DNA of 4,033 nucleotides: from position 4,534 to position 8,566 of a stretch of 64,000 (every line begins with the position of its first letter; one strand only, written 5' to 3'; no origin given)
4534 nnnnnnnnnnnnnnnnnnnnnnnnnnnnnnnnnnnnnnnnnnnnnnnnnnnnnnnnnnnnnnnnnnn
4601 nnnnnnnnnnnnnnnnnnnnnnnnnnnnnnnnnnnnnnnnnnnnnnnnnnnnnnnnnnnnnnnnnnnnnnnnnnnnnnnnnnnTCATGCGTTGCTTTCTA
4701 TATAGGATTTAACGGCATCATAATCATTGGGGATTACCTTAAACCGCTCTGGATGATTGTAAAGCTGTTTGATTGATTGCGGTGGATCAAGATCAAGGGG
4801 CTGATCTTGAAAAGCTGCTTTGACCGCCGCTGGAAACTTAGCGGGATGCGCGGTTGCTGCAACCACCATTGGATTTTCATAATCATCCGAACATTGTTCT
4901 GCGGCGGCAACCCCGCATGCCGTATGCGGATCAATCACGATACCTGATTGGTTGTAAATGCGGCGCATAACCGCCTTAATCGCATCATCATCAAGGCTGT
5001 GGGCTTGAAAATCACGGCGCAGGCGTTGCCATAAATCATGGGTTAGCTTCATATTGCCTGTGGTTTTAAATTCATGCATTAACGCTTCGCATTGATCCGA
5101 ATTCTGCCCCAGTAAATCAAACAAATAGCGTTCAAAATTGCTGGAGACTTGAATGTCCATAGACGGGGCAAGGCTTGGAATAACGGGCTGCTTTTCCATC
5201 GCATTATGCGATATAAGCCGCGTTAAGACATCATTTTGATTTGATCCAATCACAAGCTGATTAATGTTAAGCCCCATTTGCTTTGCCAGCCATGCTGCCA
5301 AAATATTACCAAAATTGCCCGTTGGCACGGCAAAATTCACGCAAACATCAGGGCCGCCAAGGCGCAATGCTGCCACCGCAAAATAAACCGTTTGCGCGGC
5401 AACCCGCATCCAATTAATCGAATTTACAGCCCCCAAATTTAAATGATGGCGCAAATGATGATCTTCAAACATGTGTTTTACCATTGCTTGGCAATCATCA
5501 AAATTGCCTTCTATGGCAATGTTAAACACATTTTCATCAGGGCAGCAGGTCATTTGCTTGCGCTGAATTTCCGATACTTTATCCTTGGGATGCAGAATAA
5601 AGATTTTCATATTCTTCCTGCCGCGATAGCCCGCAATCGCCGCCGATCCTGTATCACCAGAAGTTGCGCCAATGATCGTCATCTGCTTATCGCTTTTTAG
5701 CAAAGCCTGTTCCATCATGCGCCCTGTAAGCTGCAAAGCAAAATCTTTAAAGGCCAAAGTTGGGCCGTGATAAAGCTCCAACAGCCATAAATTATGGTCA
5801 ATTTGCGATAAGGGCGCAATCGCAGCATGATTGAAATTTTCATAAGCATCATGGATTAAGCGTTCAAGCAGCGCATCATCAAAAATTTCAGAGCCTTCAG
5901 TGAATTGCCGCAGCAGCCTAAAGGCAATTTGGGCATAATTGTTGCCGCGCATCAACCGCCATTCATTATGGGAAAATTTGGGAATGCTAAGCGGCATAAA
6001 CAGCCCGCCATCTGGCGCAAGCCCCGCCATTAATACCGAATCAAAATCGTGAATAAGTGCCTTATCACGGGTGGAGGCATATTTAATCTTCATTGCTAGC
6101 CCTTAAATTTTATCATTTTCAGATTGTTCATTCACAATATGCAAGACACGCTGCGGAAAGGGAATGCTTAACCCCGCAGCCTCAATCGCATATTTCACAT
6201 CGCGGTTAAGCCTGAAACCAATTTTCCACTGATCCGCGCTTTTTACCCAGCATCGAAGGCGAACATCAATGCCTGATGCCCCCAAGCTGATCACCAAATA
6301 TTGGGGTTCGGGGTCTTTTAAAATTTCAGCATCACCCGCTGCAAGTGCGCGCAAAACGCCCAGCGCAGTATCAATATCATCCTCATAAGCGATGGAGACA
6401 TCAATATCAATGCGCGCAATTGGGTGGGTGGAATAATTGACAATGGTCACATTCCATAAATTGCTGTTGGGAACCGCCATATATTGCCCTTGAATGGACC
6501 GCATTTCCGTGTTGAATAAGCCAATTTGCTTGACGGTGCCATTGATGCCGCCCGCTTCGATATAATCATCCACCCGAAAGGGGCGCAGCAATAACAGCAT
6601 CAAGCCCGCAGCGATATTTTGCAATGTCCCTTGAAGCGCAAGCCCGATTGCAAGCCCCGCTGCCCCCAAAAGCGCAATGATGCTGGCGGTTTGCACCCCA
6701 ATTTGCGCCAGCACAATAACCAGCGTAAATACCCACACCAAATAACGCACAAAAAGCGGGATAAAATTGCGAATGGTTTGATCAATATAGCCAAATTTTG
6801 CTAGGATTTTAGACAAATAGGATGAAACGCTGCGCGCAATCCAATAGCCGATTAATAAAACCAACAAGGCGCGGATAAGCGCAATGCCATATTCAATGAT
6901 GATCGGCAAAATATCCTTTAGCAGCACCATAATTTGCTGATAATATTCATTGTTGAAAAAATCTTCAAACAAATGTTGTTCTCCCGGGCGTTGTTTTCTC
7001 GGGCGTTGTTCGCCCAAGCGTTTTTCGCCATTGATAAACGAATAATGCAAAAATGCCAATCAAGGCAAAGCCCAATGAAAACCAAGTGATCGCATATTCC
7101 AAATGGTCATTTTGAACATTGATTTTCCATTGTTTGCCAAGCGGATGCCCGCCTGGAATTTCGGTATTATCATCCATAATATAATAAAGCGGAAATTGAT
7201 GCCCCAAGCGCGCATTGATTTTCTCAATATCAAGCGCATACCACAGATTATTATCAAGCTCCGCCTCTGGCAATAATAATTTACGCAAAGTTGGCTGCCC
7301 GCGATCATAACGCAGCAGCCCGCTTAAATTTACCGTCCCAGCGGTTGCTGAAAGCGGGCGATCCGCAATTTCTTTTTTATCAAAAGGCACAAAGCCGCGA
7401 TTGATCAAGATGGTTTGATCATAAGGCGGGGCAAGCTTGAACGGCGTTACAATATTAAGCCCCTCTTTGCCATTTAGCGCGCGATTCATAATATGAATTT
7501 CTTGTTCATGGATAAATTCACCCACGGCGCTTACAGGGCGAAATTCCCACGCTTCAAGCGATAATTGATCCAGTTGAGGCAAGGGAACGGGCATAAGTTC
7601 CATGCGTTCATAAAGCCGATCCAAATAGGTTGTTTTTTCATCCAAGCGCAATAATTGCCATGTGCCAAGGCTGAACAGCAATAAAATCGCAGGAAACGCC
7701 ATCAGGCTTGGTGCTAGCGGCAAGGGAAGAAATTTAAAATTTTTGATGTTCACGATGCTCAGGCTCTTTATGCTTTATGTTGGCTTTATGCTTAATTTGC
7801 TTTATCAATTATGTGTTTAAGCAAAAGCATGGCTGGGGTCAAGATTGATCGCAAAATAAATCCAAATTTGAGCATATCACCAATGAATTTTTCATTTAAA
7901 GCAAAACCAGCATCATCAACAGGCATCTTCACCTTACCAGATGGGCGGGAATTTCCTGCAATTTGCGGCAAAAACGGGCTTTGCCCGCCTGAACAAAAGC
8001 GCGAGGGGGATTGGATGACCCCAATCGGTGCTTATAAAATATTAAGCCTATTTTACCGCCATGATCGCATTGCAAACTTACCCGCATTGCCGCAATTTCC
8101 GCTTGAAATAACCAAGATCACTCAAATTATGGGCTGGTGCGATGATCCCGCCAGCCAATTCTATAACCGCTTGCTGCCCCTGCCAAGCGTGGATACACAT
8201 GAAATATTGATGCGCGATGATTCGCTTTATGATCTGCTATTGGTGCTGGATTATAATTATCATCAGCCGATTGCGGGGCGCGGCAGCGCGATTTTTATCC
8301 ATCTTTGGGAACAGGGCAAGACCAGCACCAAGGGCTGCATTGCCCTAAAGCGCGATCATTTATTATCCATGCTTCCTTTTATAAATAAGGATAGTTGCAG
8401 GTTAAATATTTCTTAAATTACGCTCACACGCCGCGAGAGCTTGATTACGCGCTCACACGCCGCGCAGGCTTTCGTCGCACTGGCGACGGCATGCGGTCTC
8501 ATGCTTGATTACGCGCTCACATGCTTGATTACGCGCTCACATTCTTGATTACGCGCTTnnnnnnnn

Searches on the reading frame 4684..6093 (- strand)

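Call 70: search_protein_families(library=pfam, proteins=[window:4684-6093:-], max_evalue=0.00001)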
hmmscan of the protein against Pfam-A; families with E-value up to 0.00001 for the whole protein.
window:4684-6093:- (469 aa): 3 families
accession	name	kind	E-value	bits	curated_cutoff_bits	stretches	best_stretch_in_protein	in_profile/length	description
PF00291.31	PALP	-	2.4e-26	93.2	35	1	97-407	19-285/295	Pyridoxal-phosphate dependent enzyme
PF14821.11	Thr_synth_N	-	9.1e-21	74.2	25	1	4-84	1-79/79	Threonine synthase N terminus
PF24857.1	THR4_C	-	2.3e-12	47.3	27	1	391-466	1-84/85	Threonine synthase, C-terminal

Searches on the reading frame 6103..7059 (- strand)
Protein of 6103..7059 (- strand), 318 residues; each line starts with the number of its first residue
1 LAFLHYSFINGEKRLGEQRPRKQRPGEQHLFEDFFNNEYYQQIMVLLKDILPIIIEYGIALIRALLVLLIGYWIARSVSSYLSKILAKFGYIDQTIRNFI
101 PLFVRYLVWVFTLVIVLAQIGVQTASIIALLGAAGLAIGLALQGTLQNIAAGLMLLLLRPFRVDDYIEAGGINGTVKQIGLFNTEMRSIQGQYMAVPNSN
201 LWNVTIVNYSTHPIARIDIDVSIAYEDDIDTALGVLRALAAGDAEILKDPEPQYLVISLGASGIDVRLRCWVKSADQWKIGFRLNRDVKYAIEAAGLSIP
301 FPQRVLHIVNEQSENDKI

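Call 70: search_protein_families(library=pfam, proteins=[window:6103-7059:-], max_evalue=0.00001)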
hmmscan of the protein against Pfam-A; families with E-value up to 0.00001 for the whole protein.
window:6103-7059:- (318 aa): 4 families
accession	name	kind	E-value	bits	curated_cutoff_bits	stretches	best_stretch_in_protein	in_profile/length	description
PF00924.24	MS_channel_2nd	-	5e-20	71.8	20.2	1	145-210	2-67/68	Mechanosensitive ion channel, beta-domain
PF21082.3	MS_channel_3rd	-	8.8e-14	52.1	21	1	217-299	1-88/88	Mechanosensitive ion channel MscS, C-terminal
PF21088.3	MS_channel_1st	-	1.6e-09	38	23.1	1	104-143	3-42/42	Mechanosensitive ion channel, transmembrane helices 2/3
PF05552.17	MS_channel_1st_1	-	2.5e-06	27.7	22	1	48-90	4-46/50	Mechanosensitive ion channel, conserved TM helix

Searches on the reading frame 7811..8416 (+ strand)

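Call 70: search_protein_families(library=pfam, proteins=[window:7811-8416:+], max_evalue=0.00001)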
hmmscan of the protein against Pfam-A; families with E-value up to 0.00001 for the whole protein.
window:7811-8416:+ (201 aa): 1 family
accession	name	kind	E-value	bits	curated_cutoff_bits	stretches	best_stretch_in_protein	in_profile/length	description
PF03734.19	YkuD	-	8.4e-10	39.8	23.4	1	46-193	24-140/146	L,D-transpeptidase catalytic domain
